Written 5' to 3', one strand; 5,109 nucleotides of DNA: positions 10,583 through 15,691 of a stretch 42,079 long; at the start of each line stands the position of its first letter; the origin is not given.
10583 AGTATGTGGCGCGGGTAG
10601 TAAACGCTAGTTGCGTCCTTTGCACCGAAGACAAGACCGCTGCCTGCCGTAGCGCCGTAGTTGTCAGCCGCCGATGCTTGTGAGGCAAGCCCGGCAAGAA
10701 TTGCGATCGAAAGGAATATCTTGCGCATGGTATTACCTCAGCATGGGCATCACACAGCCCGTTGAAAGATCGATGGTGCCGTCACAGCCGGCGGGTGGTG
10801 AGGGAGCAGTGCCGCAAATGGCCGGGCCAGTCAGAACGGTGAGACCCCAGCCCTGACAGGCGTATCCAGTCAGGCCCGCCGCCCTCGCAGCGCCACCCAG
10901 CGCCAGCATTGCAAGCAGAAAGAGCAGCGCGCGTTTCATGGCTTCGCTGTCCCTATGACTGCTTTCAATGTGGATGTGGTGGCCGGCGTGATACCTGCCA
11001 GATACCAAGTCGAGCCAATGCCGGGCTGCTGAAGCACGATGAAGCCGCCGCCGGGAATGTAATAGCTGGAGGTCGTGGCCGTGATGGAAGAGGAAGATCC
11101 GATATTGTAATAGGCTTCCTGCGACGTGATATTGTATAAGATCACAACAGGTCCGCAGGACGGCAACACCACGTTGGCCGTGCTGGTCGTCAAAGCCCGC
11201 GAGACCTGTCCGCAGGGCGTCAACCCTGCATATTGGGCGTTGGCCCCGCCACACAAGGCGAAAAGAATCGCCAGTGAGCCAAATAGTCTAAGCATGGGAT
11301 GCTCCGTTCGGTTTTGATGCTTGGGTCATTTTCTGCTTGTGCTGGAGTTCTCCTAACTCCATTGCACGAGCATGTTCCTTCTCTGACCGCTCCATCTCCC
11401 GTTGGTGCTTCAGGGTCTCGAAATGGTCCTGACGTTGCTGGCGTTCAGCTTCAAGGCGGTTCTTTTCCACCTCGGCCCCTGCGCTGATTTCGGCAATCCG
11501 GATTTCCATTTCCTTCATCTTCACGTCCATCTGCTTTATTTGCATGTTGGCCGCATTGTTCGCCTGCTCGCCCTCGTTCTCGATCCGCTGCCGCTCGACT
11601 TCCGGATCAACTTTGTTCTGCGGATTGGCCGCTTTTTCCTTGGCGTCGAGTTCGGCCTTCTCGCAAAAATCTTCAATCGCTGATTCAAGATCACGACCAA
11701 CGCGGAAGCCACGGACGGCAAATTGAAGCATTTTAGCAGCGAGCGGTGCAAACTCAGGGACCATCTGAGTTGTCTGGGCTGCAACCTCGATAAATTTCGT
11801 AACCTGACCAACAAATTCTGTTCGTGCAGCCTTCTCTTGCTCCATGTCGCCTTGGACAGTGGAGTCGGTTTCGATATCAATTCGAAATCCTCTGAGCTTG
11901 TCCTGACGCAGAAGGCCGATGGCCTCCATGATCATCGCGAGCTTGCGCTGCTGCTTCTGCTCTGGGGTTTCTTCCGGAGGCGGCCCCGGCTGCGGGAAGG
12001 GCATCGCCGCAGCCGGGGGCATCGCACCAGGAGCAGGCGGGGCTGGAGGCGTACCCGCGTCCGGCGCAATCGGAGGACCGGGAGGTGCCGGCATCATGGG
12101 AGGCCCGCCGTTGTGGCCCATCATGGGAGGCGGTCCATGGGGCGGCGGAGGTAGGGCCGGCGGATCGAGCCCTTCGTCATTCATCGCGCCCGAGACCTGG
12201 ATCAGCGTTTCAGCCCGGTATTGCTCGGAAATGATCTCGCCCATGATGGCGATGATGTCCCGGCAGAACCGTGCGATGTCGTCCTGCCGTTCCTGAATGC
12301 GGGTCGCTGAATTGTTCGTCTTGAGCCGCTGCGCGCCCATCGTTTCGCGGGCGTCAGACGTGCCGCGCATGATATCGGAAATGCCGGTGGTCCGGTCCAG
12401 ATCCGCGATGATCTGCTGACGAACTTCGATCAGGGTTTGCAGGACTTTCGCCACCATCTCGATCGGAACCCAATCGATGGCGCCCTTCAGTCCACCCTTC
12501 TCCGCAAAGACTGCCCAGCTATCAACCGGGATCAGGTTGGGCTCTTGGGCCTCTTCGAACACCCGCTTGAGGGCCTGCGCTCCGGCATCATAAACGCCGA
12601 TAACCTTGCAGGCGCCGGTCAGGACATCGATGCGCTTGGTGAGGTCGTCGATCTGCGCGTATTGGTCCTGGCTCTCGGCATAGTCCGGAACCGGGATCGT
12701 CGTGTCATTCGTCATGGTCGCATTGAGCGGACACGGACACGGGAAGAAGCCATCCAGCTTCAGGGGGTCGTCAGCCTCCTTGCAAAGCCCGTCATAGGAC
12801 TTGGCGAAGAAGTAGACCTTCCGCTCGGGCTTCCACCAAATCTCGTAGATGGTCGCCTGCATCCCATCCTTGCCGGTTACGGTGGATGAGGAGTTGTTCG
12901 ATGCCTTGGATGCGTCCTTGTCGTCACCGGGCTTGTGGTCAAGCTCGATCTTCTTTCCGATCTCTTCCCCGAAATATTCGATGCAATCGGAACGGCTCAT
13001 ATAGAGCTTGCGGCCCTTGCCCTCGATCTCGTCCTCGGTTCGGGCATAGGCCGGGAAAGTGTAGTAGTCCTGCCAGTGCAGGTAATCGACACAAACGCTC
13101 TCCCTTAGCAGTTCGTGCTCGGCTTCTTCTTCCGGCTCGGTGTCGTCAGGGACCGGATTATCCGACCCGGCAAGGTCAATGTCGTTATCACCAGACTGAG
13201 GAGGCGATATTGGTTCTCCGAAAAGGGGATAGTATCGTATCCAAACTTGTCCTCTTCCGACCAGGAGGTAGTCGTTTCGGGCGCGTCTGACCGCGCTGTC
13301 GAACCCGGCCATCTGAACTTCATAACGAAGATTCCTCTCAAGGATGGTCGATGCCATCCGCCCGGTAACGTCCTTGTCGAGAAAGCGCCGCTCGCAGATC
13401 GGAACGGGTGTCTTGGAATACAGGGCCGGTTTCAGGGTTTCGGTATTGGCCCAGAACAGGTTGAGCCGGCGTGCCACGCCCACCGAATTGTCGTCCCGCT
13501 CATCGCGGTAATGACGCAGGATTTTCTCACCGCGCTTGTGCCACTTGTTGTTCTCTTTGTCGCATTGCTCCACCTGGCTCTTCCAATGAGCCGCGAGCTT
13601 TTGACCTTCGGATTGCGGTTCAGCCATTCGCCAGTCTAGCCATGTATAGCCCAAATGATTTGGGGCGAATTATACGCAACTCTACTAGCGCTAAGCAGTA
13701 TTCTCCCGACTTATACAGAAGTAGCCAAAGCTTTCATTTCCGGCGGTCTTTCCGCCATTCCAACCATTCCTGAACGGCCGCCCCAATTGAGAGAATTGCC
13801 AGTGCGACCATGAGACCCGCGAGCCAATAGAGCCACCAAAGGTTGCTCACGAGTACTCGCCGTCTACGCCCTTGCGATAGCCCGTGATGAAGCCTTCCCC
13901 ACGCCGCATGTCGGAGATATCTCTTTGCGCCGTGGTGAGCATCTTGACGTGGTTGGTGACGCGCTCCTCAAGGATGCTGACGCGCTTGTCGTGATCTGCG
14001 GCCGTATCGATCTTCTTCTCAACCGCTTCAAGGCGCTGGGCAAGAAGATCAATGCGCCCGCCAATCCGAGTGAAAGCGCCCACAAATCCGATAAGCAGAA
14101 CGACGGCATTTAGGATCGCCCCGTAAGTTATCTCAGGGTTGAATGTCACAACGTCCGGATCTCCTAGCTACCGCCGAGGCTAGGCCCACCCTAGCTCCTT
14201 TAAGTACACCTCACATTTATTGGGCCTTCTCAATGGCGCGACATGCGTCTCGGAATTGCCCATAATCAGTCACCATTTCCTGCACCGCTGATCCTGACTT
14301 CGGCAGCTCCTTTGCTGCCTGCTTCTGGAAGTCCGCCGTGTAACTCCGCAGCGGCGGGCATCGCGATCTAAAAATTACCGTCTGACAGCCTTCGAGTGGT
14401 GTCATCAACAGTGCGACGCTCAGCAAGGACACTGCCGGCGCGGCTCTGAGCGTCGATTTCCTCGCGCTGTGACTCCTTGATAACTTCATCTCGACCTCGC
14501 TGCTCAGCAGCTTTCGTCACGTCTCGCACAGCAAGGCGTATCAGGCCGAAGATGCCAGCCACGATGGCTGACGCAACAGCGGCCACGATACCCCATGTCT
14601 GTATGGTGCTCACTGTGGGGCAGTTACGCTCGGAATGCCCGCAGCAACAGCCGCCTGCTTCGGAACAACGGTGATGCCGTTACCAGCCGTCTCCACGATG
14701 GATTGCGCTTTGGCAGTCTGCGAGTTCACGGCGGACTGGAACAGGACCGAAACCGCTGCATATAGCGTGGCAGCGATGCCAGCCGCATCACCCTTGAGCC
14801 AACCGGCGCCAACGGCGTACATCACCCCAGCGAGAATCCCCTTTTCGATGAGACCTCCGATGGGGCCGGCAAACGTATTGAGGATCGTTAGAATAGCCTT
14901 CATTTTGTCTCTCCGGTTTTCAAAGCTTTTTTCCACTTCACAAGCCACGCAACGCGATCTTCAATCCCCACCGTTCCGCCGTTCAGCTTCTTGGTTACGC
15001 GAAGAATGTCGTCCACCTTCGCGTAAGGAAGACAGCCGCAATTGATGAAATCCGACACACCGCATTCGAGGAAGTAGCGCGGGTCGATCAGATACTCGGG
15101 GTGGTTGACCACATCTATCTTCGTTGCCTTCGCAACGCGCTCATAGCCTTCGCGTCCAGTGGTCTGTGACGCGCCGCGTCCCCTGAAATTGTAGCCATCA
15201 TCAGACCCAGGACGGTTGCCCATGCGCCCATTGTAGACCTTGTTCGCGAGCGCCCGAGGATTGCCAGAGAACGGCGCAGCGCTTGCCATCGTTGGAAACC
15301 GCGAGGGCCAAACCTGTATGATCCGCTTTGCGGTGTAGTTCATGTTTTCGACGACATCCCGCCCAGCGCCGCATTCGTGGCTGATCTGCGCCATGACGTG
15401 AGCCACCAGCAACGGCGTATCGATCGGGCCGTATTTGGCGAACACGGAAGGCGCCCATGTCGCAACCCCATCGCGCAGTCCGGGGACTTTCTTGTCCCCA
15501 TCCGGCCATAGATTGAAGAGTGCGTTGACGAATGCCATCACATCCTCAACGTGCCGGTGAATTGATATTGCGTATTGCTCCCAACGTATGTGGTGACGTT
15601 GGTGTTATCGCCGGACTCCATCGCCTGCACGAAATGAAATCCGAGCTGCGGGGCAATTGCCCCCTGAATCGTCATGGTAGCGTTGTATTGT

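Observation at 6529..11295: Five consecutive Sec-signal-peptide proteins translationally coupled to the portal gene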

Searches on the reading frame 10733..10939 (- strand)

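Call 5: search_protein_families(library=pfam, proteins=[window:10733-10939:-], max_evalue=0.1)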
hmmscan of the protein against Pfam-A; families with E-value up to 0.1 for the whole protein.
window:10733-10939:- (68 aa): 0 families

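Call 6: search_protein_families(library=phrogs, proteins=[window:10733-10939:-], max_evalue=0.1)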
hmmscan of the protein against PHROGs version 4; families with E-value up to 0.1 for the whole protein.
window:10733-10939:- (68 aa): 1 family
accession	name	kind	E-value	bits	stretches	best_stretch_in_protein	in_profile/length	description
phrog_2186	-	head and packaging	0.086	13.9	0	7-38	12-42/80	virion structural protein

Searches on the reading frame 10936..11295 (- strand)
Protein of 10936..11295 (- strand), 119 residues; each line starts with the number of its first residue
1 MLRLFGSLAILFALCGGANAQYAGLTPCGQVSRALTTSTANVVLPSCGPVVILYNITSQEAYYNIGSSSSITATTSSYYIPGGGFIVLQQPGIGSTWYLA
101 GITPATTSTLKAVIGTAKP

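Call 5: search_protein_families(library=pfam, proteins=[window:10936-11295:-], max_evalue=0.1)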
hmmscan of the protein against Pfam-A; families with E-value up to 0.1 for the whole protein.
window:10936-11295:- (119 aa): 0 families

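Call 6: search_protein_families(library=phrogs, proteins=[window:10936-11295:-], max_evalue=0.1)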
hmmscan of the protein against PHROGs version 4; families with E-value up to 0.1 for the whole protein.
window:10936-11295:- (119 aa): 0 families

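Call 104: search_protein_representatives(protein=window:10936-11295:-)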
Query: 119 residues. Proteins with E-value up to 0.001 (for the whole library): 151; up to 1e-10: 25; up to 1e-30: 1. The best 150 are listed.
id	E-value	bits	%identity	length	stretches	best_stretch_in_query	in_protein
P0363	1.3e-54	199.5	81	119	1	1-119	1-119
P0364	2.6e-17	79.3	50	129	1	1-119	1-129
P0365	4.7e-17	78.5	58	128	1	23-117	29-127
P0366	5.2e-16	75.1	50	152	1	18-117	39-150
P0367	2.0e-15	73.2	45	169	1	8-115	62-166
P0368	3.2e-15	72.6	41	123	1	4-116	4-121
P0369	6.8e-15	71.5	44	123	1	7-117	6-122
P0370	1.1e-14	70.8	41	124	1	9-117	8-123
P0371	3.7e-14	69.2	49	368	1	7-115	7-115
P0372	4.6e-14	68.8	45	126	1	22-116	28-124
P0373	5.6e-14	68.6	44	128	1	8-117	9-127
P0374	6.5e-14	68.3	47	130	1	6-116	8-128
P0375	6.8e-14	68.3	42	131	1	6-93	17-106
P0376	2.1e-12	63.5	42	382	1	8-119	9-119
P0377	6.2e-12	62.0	42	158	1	7-114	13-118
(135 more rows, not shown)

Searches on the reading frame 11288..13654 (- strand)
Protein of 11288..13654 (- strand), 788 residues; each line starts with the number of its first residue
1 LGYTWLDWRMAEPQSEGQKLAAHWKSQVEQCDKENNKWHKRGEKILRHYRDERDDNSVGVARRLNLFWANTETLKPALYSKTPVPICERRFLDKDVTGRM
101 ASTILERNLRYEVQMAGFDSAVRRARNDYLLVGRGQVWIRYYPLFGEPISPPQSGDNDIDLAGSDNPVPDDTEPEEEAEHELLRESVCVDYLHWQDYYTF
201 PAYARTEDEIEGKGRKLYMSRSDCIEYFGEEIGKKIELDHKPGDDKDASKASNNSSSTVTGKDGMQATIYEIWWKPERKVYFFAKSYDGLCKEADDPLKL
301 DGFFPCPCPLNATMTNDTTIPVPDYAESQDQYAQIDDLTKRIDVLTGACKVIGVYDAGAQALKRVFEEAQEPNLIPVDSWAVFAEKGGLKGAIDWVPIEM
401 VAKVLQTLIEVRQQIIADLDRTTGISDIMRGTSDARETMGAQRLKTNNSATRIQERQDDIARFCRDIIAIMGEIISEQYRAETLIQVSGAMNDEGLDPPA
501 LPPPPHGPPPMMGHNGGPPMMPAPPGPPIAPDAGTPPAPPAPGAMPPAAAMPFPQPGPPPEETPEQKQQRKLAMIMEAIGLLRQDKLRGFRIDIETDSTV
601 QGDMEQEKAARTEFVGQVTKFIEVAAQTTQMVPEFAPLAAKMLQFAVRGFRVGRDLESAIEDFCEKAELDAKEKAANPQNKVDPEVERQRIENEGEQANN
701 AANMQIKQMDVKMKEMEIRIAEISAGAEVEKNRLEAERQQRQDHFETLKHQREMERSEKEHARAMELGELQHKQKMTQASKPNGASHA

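Call 5: search_protein_families(library=pfam, proteins=[window:11288-13654:-], max_evalue=0.1)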
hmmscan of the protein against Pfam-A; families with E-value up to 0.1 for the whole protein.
window:11288-13654:- (788 aa): 0 families

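Call 6: search_protein_families(library=phrogs, proteins=[window:11288-13654:-], max_evalue=0.1)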
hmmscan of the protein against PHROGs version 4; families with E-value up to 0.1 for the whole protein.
window:11288-13654:- (788 aa): 2 families
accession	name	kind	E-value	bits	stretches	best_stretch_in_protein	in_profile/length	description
phrog_12082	-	head and packaging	1e-165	554.1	2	15-490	15-473/715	portal protein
phrog_156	-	head and packaging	0.00097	18.6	1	402-490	384-472/681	portal protein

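Call 10: search_dna_similar(query=window:11288-13654:-, collection=phages, mode=protein, max_rows=20)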
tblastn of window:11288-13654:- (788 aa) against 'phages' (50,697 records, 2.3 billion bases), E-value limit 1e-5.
Records with a match: 51; places in all: 51; records where one place covers at least 80% of the query: 44.
Best place of each record, by identity: <60% 51.
By first word of the organism name: Brucella 41; Myxococcus 3; Bacteriophage 2; Bradyrhizobium 1; Stenotrophomonas 1; Rhizobium 1; Microcystis 1; Ruegeria 1.
By host as written in the record: Brucella abortus S19 14; Brucella sp. 6; Brucella abortus 141 5; Brucella abortus 4; Brucella melitensis 16M 2; brucella abortus 141 2; Brucella abortus 544 2; - 2; and 13 more.
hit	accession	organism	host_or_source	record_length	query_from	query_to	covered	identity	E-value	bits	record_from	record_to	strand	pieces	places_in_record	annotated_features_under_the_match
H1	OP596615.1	Bradyrhizobium phage ppBjS10J-1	Bradyrhizobium japonicum S10J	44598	14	769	85%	36.6%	7e-89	403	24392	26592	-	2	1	hypothetical protein (x2)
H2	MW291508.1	Stenotrophomonas phage BUCT555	Stenotrophomonas maltophilia 1207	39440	24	766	85%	30.7%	1e-62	296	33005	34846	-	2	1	hypothetical protein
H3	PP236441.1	Brucella phage NMY-2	Brucella abortus 45/20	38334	31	779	84%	28.8%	2e-47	266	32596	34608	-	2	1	putative portal protein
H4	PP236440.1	Brucella phage NMY-1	Brucella melitensis Isfahan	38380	31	779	84%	28.8%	2e-47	266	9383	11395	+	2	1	putative portal protein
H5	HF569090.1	Brucella phage R/C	Brucella sp.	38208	31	779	84%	28.8%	3e-47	265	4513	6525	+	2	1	R/C_ORF07: putative portal protein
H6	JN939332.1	Brucella phage Pr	Brucella melitensis 16M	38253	31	779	84%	28.8%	3e-47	265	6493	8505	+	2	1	putative portal protein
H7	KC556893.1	Brucella phage Bk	Brucella melitensis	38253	31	779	84%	28.8%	3e-47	265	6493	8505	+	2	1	putative portal protein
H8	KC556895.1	Brucella phage R/C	Brucella canis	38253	31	779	84%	28.8%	3e-47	265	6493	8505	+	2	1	putative portal protein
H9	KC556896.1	Brucella phage S708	Brucella suis S708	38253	31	779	84%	28.8%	3e-47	265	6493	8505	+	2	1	putative portal protein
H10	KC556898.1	Brucella phage Wb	Brucella abortus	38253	31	779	84%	28.8%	3e-47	265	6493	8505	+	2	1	putative portal protein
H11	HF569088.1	Brucella phage Bk2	Brucella sp.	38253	31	779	84%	28.8%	3e-47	265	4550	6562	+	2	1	Bk2_ORF07: putative portal protein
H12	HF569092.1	Brucella phage Wb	Brucella sp.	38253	31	779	84%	28.8%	3e-47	265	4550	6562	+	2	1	Wb_ORF07: putative portal protein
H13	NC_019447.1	Brucella phage Pr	Brucella melitensis 16M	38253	31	779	84%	28.8%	3e-47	265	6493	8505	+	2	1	portal protein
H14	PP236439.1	Brucella phage A1_YZhang-2024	Brucella abortus S19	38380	31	779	84%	28.8%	3e-47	265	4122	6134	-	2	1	putative portal protein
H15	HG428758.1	Brucella phage F1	Brucella sp.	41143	31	779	84%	28.8%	3e-47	265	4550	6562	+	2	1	F1_ORF07: putative portal protein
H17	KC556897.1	Brucella phage Tb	Brucella abortus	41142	31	779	84%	28.8%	3e-47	265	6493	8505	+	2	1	putative portal protein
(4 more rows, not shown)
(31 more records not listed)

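Call 11: get_annotated_region(hit=H1, flank=9000)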
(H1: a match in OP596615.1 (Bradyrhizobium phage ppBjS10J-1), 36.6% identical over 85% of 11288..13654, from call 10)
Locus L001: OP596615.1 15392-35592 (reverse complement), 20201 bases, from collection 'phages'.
description: Bradyrhizobium phage ppBjS10J-1, complete genome.
organism: Bradyrhizobium phage ppBjS10J-1 (NCBI taxid 3003365)
taxonomy: Viruses; Duplodnaviria; Heunggongvirae; Uroviricota; Caudoviricetes
host: Bradyrhizobium japonicum S10J; source: -; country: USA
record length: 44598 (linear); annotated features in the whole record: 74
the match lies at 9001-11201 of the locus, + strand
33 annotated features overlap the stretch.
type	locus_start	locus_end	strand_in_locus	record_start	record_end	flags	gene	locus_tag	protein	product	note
CDS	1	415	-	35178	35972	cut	-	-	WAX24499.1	ERF family protein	-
CDS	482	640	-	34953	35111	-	-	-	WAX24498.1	hypothetical protein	-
CDS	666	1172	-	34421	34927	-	-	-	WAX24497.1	hypothetical protein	-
CDS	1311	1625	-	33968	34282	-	-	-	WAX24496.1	helix-turn-helix domain-containing protein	-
CDS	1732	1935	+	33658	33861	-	-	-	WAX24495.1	helix-turn-helix domain-containing protein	-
CDS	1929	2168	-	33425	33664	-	-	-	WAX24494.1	hypothetical protein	-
CDS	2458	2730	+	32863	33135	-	-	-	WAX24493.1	hypothetical protein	-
CDS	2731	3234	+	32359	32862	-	-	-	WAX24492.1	HNH endonuclease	-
CDS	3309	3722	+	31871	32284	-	-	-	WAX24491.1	hypothetical protein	-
CDS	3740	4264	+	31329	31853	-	-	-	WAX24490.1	hypothetical protein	-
CDS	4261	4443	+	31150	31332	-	-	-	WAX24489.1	hypothetical protein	-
CDS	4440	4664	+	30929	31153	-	-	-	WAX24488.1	hypothetical protein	-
CDS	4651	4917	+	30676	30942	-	-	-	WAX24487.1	DUF2312 domain-containing protein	-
CDS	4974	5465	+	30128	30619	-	-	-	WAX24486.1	hypothetical protein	-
CDS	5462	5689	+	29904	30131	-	-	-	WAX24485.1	hypothetical protein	-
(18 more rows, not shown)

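Call 12: get_annotated_region(hit=H17, flank=9000)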
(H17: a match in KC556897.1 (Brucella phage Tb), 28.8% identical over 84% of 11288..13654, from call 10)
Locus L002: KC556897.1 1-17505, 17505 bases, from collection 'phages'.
description: Brucella phage Tb, complete genome.
organism: Brucella phage Tb (NCBI taxid 1133292)
taxonomy: Viruses; Duplodnaviria; Heunggongvirae; Uroviricota; Caudoviricetes; Perisivirus; Perisivirus Tb
host: Brucella abortus; source: -; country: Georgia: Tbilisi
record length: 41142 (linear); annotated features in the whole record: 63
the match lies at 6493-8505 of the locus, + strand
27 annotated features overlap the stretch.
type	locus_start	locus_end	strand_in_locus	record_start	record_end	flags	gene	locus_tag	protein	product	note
CDS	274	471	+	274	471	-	-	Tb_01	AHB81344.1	hypothetical protein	-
CDS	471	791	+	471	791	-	-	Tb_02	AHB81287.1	hypothetical protein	-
CDS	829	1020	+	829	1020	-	-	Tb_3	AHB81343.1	hypothetical protein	-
CDS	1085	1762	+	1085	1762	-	-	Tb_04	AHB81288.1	putative GcrA-like protein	-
CDS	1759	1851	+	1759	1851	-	-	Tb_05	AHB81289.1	hypothetical protein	-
CDS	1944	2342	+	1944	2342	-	-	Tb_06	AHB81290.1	putative terminase small subunit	-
CDS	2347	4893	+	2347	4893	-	-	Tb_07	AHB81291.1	putative terminase large subunit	intein present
CDS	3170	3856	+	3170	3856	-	-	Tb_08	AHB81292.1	putative HNH endonuclease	intein-encoded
CDS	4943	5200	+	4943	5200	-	-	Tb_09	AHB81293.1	hypothetical protein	-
CDS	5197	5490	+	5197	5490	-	-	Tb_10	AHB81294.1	hypothetical protein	-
CDS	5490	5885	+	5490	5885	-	-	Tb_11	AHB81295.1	hypothetical protein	-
regulatory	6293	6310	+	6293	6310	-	-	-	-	terminator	-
CDS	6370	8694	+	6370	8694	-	-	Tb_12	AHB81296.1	putative portal protein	-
CDS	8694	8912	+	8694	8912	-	-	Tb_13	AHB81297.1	hypothetical protein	-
CDS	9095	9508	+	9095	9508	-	-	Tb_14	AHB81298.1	hypothetical protein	-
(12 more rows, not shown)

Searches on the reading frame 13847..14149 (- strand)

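Call 7: search_protein_families(library=phrogs, proteins=[window:13847-14149:-], max_evalue=0.01)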
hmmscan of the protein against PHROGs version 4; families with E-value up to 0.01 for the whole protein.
window:13847-14149:- (100 aa): 1 family
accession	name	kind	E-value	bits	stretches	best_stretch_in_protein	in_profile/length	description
phrog_5225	-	unknown function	0.00036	21.8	1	25-62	22-64/92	-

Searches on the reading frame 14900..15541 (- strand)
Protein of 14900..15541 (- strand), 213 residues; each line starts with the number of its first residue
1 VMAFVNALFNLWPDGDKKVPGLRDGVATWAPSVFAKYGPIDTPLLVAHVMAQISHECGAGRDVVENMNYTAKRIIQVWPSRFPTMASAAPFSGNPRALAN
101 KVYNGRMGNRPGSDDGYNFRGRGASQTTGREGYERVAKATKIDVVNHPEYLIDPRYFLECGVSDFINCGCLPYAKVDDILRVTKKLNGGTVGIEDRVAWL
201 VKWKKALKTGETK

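Call 7: search_protein_families(library=phrogs, proteins=[window:14900-15541:-], max_evalue=0.01)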
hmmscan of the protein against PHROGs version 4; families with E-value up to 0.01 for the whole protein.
window:14900-15541:- (213 aa): 9 families
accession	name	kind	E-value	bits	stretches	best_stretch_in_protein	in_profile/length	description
phrog_181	-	lysis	1e-48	167.9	1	33-211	358-534/769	endolysin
phrog_26317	-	unknown function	1.2e-22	81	1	98-207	9-117/119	-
phrog_14712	-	moron, auxiliary metabolic gene and host takeover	2.1e-11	44.6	1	99-202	70-182/322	chitinase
phrog_9506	-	lysis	6.2e-10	40.2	1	101-150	70-121/330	endolysin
phrog_34417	-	unknown function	7.5e-06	26.3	1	102-159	75-132/326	-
phrog_3201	-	tail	8.7e-06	24.6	1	43-209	2037-2207/2408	tail fiber protein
phrog_1519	-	lysis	1.1e-05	25.7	1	100-211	262-381/502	endolysin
phrog_12261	-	unknown function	1.3e-05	26.3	1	126-189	15-76/76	-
phrog_317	-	lysis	0.0022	18.2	0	107-197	257-349/492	endolysin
